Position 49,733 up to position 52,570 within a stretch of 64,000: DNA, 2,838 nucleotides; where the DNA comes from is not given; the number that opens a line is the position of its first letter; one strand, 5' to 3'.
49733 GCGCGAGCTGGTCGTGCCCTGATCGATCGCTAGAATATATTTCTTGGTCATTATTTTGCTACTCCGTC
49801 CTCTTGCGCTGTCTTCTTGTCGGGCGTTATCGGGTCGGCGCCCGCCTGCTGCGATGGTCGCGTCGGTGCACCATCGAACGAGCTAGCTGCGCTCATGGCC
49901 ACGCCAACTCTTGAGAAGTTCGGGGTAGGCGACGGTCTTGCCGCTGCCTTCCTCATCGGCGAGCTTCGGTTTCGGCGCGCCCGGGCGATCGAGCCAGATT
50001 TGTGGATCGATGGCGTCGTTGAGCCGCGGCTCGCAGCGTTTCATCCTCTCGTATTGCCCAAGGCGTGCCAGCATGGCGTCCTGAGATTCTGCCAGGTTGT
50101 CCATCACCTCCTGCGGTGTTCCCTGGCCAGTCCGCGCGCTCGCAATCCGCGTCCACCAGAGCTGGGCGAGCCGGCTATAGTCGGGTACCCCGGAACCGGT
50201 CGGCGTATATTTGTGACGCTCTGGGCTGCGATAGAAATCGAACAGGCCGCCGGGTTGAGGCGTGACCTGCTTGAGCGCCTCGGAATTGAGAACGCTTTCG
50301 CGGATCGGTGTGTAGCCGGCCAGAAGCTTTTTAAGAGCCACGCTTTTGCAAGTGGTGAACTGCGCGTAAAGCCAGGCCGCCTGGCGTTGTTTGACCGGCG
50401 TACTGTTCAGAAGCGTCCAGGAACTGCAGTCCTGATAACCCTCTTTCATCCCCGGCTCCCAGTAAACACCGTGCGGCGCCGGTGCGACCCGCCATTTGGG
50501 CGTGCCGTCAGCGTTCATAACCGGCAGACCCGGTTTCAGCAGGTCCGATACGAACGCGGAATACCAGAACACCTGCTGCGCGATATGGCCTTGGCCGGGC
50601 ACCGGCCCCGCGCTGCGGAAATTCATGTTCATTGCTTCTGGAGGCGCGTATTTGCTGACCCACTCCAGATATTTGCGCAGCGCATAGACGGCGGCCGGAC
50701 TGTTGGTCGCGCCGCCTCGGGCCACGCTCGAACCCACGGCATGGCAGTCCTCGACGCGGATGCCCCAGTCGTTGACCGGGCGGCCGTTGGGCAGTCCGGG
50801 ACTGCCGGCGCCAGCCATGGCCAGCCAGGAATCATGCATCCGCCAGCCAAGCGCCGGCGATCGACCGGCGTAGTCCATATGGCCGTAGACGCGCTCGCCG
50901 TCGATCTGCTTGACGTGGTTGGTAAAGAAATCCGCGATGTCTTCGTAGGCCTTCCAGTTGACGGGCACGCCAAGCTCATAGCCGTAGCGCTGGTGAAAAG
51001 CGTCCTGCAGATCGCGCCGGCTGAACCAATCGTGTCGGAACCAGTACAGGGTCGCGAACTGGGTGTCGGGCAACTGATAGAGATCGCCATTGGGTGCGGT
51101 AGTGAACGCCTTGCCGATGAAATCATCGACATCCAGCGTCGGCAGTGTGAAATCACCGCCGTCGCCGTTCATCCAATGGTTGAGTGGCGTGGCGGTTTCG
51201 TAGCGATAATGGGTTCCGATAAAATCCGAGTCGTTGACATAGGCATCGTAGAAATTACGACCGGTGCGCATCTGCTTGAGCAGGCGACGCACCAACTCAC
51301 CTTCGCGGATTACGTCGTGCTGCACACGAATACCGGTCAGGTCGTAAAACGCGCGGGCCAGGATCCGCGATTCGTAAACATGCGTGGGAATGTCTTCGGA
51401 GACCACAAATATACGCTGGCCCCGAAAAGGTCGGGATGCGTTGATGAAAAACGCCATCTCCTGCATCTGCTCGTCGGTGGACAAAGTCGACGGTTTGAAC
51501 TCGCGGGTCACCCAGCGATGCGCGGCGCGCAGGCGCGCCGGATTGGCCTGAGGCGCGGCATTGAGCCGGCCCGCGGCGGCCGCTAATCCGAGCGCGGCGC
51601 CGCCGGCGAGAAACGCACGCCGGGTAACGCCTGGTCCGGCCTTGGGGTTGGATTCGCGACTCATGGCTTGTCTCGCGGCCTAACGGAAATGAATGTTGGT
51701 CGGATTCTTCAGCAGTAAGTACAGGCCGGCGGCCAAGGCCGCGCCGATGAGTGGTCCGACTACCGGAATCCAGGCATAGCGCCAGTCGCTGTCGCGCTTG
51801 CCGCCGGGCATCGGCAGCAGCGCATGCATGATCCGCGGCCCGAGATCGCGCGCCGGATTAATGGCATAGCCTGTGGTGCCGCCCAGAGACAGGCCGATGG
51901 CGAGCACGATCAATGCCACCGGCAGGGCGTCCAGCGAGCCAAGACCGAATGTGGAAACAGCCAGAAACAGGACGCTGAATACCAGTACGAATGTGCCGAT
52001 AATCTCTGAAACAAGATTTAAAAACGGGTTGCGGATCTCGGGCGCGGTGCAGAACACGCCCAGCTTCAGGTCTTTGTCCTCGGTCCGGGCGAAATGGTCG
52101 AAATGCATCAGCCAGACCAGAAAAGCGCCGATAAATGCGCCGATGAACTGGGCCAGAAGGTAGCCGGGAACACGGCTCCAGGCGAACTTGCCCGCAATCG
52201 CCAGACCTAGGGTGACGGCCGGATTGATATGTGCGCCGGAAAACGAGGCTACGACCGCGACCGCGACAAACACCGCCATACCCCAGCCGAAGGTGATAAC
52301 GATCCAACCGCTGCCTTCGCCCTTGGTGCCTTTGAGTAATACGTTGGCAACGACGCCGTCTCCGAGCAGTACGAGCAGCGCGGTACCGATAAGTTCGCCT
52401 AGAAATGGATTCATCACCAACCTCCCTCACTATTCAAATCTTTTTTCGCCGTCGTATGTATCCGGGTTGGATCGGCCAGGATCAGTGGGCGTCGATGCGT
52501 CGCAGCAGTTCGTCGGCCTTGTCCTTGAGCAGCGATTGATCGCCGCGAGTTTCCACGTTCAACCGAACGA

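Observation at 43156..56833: One co-oriented cluster appears to encode a glycerol-to-glycogen pathway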

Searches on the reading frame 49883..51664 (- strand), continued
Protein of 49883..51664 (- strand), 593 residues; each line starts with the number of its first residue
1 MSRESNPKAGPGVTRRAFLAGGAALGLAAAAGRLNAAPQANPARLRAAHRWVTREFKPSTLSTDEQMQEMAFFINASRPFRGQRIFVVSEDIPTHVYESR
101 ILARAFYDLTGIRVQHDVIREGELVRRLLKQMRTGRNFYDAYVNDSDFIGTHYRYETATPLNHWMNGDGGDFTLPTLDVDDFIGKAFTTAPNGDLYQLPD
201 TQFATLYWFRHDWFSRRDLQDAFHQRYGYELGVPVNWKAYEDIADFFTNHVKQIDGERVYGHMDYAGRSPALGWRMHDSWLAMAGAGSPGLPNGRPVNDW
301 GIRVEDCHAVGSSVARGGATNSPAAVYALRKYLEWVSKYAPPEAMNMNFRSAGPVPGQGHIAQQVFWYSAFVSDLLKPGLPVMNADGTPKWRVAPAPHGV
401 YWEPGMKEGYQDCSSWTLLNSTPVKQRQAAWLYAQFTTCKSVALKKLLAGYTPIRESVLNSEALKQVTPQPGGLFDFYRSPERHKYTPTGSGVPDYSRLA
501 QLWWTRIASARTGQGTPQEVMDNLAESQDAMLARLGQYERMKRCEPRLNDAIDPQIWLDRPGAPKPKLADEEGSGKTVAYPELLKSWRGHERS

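Call 64: find_homologous_proteins(query=L032:10262-11545:+, max_evalue=1e-120)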
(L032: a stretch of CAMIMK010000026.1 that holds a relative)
Query L032:10262-11545:+ (427 aa): 6714 proteins with E <= 1e-120 among 8000 candidates; the best 120 are listed.
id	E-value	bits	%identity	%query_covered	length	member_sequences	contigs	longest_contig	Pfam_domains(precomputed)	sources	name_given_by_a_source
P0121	2.0e-282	954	100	98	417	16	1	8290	PF00483.30,PF07959.19,PF25247.2,PF25084.2,PF24894.2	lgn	-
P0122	4.2e-254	861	88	98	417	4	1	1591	PF00483.30,PF25247.2,PF25084.2,PF24894.2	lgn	-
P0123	1.6e-249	846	88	98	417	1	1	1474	PF00483.30,PF25247.2,PF25084.2,PF24894.2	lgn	-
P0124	8.3e-248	840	87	96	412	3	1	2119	PF00483.30,PF25247.2,PF25084.2,PF24894.2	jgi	jgi:glucose-1-phosphate adenylyltransferase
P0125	1.5e-235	800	82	98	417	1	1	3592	PF00483.30,PF25247.2,PF25084.2,PF24894.2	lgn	-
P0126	7.2e-233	791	81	98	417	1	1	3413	PF00483.30,PF00132.31,PF25087.2,PF25247.2,PF25084.2,PF24894.2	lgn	-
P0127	1.4e-232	790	81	98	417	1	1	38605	PF00483.30,PF00132.31,PF25087.2,PF25247.2,PF25084.2,PF24894.2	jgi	-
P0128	2.2e-232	789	80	100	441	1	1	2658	PF00483.30,PF07959.19,PF25247.2,PF25084.2,PF24894.2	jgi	jgi:glucose-1-phosphate adenylyltransferase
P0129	3.2e-228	776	80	98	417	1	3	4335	PF00483.30,PF25247.2,PF25084.2,PF24894.2,PF12804.14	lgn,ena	-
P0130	1.6e-227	773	79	98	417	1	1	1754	PF00483.30,PF25247.2,PF25084.2,PF24894.2,PF12804.14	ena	-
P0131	4.0e-227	772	79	98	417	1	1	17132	PF00483.30,PF25247.2,PF25084.2,PF24894.2,PF12804.14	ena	-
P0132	9.4e-227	771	80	97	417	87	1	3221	PF00483.30,PF25087.2,PF25247.2,PF25084.2,PF24894.2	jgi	jgi:glucose-1-phosphate adenylyltransferase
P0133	2.3e-223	760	79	98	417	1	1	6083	PF00483.30,PF25247.2,PF25084.2,PF24894.2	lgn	-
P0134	3.2e-223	759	79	97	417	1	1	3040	PF00483.30,PF25247.2,PF25084.2,PF24894.2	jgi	jgi:glucose-1-phosphate adenylyltransferase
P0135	3.7e-223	759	79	98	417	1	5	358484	PF00483.30,PF25247.2,PF25084.2,PF24894.2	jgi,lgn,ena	jgi:glucose-1-phosphate adenylyltransferase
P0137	5.2e-219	745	77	98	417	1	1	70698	PF00483.30,PF25247.2,PF25084.2,PF24894.2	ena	-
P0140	6.1e-216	735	76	98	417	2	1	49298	PF00483.30,PF25247.2,PF25084.2,PF24894.2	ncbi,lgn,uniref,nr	ncbi:Glucose-1-phosphate adenylyltransferase [Caenispirillum salinarum AK4]|uniref:Glucose-1-phospha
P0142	4.1e-214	729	76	98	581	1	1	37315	PF00483.30,PF25247.2,PF18913.6,PF25084.2,PF24894.2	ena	-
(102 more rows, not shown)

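Call 65: find_encoding_contigs(protein=P0142, flank=10000, max_places=2)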
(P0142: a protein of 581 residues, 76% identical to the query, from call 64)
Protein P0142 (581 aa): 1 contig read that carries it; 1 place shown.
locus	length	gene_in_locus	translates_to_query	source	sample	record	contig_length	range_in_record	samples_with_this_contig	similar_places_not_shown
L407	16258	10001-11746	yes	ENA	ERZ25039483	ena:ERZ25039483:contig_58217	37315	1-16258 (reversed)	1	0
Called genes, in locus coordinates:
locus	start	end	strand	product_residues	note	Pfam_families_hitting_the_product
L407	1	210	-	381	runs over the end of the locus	-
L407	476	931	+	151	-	PF08530:PepX_C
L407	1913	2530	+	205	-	PF08220:HTH_DeoR, PF00455:DeoRC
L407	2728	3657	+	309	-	PF00165:HTH_AraC (weak), PF12833:HTH_18, PF00165:HTH_AraC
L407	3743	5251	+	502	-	PF00370:FGGY_N, PF02782:FGGY_C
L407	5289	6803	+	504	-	PF00890:FAD_binding_2 (faint), PF01266:DAO, PF12831:FAD_oxidored (faint)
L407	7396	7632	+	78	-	PF00230:MIP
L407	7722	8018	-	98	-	-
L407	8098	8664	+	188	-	-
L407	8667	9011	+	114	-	-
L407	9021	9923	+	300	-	PF00316:FBPase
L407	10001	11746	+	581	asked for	PF18913:FBPase_C, PF00483:NTP_transferase, PF24894:Hexapep_GlmU, PF25084:LbH_EIF2B, PF25247:LbH_GLGC (faint)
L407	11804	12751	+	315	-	PF01791:DeoC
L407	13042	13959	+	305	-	PF00892:EamA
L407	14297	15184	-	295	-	PF12224:Amidoligase_2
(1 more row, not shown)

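Call 66: find_encoding_contigs(protein=P0140, flank=10000, max_places=2)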
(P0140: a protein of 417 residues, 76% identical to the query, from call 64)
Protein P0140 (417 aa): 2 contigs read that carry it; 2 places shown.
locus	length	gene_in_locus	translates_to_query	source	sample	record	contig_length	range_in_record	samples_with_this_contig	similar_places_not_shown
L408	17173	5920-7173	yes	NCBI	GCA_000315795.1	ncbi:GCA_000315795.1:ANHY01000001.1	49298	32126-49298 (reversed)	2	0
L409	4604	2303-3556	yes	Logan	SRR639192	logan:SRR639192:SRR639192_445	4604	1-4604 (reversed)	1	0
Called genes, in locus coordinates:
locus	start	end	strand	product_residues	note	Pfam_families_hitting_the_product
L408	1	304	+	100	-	?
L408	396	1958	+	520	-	-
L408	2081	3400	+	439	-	PF13535:ATP-grasp_4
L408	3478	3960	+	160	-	-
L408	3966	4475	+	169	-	PF00034:Cytochrom_C (weak), PF13442:Cytochrome_CBB3 (weak)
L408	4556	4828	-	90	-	-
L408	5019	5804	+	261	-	PF00027:cNMP_binding (weak), PF13545:HTH_Crp_2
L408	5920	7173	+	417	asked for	PF00483:NTP_transferase, PF24894:Hexapep_GlmU, PF25247:LbH_GLGC (faint), PF25084:LbH_EIF2B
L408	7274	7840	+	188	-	PF10649:DUF2478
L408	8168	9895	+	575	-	PF00664:ABC_membrane, PF00005:ABC_tran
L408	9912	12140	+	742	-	PF00664:ABC_membrane, PF00005:ABC_tran, PF02463:SMC_N (faint), PF13304:AAA_21 (faint)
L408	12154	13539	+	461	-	PF25917:BSH_RND (weak), PF25919:BSH_CusB (faint), PF25994:HH_AprE, PF26002:Beta-barrel_AprE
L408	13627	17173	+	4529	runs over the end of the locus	-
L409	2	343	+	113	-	?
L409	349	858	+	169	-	PF00034:Cytochrom_C (weak), PF13442:Cytochrome_CBB3 (weak)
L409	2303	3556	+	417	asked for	PF00483:NTP_transferase, PF24894:Hexapep_GlmU, PF25247:LbH_GLGC (faint), PF25084:LbH_EIF2B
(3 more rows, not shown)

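Call 67: find_encoding_contigs(protein=P0135, flank=10000, max_places=2)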
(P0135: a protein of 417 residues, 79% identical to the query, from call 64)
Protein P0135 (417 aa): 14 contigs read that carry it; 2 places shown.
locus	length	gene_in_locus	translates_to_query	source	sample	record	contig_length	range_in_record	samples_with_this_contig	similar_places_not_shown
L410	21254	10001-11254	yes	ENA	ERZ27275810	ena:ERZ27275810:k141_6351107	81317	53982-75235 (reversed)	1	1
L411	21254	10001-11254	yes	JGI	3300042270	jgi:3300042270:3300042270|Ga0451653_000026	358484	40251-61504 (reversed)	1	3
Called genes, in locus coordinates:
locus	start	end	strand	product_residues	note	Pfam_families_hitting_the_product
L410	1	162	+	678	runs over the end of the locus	PF05231:MASE1, PF00989:PAS, PF08448:PAS_4, PF13188:PAS_8 (weak), PF13426:PAS_9, PF08447:PAS_3, PF00512:HisKA, PF02518:HATPase_c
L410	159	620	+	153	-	PF00072:Response_reg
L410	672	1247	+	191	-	PF00174:Oxidored_molyb (weak)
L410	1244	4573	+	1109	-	PF13426:PAS_9, PF00989:PAS, PF08447:PAS_3, PF13426:PAS_9, PF08447:PAS_3, PF00989:PAS, PF13426:PAS_9, PF00512:HisKA, +4 more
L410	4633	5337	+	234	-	PF22308:DUF6969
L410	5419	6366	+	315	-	PF00581:Rhodanese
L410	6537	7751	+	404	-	PF04143:Sulf_transp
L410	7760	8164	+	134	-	-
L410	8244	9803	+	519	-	-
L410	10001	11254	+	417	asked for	PF00483:NTP_transferase, PF24894:Hexapep_GlmU, PF25247:LbH_GLGC (faint), PF25084:LbH_EIF2B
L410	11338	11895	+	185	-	PF10649:DUF2478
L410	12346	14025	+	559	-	PF00664:ABC_membrane, PF00005:ABC_tran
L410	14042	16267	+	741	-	PF00664:ABC_membrane, PF00005:ABC_tran, PF02463:SMC_N (faint), PF13304:AAA_21 (faint)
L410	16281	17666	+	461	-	PF25919:BSH_CusB (faint), PF25917:BSH_RND (weak), PF25994:HH_AprE, PF26002:Beta-barrel_AprE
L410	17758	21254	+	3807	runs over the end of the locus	-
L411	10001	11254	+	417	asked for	PF00483:NTP_transferase, PF24894:Hexapep_GlmU, PF25247:LbH_GLGC (faint), PF25084:LbH_EIF2B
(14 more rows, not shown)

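Call 68: find_encoding_contigs(protein=P0127, flank=10000, max_places=2)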
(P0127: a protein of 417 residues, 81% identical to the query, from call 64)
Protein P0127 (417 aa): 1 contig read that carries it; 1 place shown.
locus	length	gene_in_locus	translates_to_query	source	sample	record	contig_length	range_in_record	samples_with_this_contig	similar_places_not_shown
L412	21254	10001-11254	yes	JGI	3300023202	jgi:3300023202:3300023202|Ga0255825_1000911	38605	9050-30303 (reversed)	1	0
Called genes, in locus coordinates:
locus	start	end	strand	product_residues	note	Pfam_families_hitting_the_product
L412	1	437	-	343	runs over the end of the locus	PF00089:Trypsin, PF13365:Trypsin_2 (weak)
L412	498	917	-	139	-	-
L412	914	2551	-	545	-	PF18158:AidB_N, PF02770:Acyl-CoA_dh_M, PF00441:Acyl-CoA_dh_1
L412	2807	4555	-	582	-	PF01547:SBP_bac_1 (weak)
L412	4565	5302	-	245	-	PF00230:MIP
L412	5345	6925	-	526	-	PF00890:FAD_binding_2 (weak), PF01266:DAO, PF01494:FAD_binding_3 (faint), PF12831:FAD_oxidored (weak), PF16901:DAO_C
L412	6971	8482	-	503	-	PF00370:FGGY_N, PF02782:FGGY_C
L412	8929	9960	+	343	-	PF00316:FBPase, PF18913:FBPase_C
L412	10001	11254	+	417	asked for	PF00483:NTP_transferase, PF24894:Hexapep_GlmU, PF25247:LbH_GLGC (faint), PF25084:LbH_EIF2B, PF25087:GMPPB_C (weak), PF00132:Hexapep (weak)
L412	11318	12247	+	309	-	PF01791:DeoC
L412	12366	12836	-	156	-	PF22381:Staph_reg_Sar_Rot (weak), PF12802:MarR_2, PF01047:MarR, PF13412:HTH_24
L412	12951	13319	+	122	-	-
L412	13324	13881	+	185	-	PF01292:Ni_hydr_CYTB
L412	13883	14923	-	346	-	PF01073:3Beta_HSD, PF01370:Epimerase, PF02719:Polysacc_synt_2, PF04321:RmlD_sub_bind, PF08659:KR (weak), PF13460:NAD_binding_10 (weak), PF16363:GDP_Man_Dehyd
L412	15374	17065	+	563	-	PF13489:Methyltransf_23, PF13847:Methyltransf_31, PF08241:Methyltransf_11, PF08242:Methyltransf_12, PF13649:Methyltransf_25, PF02353:CMAS, PF01209:Ubie_methyltran, PF13489:Methyltransf_23, +6 more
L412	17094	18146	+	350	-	PF02574:S-methyl_trans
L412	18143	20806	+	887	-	PF00809:Pterin_bind, PF02607:B12-binding_2, PF02310:B12-binding, PF02965:Met_synt_B12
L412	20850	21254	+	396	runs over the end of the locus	PF00438:S-AdoMet_synt_N, PF02772:S-AdoMet_synt_M, PF02773:S-AdoMet_synt_C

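Call 69: find_encoding_contigs(protein=P0137, flank=10000, max_places=2)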
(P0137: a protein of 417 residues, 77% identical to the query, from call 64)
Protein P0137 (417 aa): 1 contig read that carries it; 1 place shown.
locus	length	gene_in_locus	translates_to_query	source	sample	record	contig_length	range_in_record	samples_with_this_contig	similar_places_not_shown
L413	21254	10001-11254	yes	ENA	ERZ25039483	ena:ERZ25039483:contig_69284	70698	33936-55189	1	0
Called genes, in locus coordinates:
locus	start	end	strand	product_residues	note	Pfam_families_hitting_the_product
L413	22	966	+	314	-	-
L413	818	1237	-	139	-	PF00571:CBS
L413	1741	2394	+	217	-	PF04972:BON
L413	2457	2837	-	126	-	-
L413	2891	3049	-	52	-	PF00239:Resolvase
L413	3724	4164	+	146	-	PF01850:PIN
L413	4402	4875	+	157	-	PF02782:FGGY_C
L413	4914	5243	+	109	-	-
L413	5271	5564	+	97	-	PF01266:DAO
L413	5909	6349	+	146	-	-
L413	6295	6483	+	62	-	PF16901:DAO_C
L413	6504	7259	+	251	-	-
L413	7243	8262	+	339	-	-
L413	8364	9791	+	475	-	PF00316:FBPase, PF18913:FBPase_C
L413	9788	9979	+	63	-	PF18913:FBPase_C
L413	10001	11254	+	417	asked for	PF00483:NTP_transferase, PF24894:Hexapep_GlmU, PF25247:LbH_GLGC (faint), PF25084:LbH_EIF2B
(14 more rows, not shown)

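Call 73: search_solved_structures(query=window:49883-51664:-, max_evalue=0.01)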
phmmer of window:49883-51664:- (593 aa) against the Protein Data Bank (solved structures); distinct sequences matched with E-value up to 0.01: 0.

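Call 74: search_protein_families(library=ncbifam, proteins=[window:49883-51664:-], max_evalue=0.01)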
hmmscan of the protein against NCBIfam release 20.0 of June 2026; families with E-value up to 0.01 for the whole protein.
window:49883-51664:- (593 aa): 0 families

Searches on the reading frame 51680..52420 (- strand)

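Call 3: search_protein_families(library=pfam, proteins=[window:51680-52420:-])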
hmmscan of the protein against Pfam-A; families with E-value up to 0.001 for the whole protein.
window:51680-52420:- (246 aa): 1 family
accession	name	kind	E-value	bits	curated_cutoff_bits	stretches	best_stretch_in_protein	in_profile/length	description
PF00230.25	MIP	-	1.7e-45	156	25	1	6-234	11-222/222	Major intrinsic protein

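Call 4: search_protein_families(library=ncbifam, proteins=[window:51680-52420:-])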
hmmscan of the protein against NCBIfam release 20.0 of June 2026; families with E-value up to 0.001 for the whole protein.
window:51680-52420:- (246 aa): 4 families
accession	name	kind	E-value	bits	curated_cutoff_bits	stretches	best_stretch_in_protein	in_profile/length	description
TIGR00861.1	MIP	subfamily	1.3e-55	188.6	171.25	1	9-234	2-224/224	MIP family channel protein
NF045553.1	AquGlycerPorinGla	equivalog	4.2e-55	187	400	2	6-160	9-172/290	aquaglyceroporin Gla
NF043012.1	LacAcidTportLarD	equivalog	3.6e-50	170.6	390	1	6-231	4-228/237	D/L-lactic acid transporter LarD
NF003838.0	PRK05420.1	equivalog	4.9e-19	68.7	256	1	5-105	4-102/231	aquaporin Z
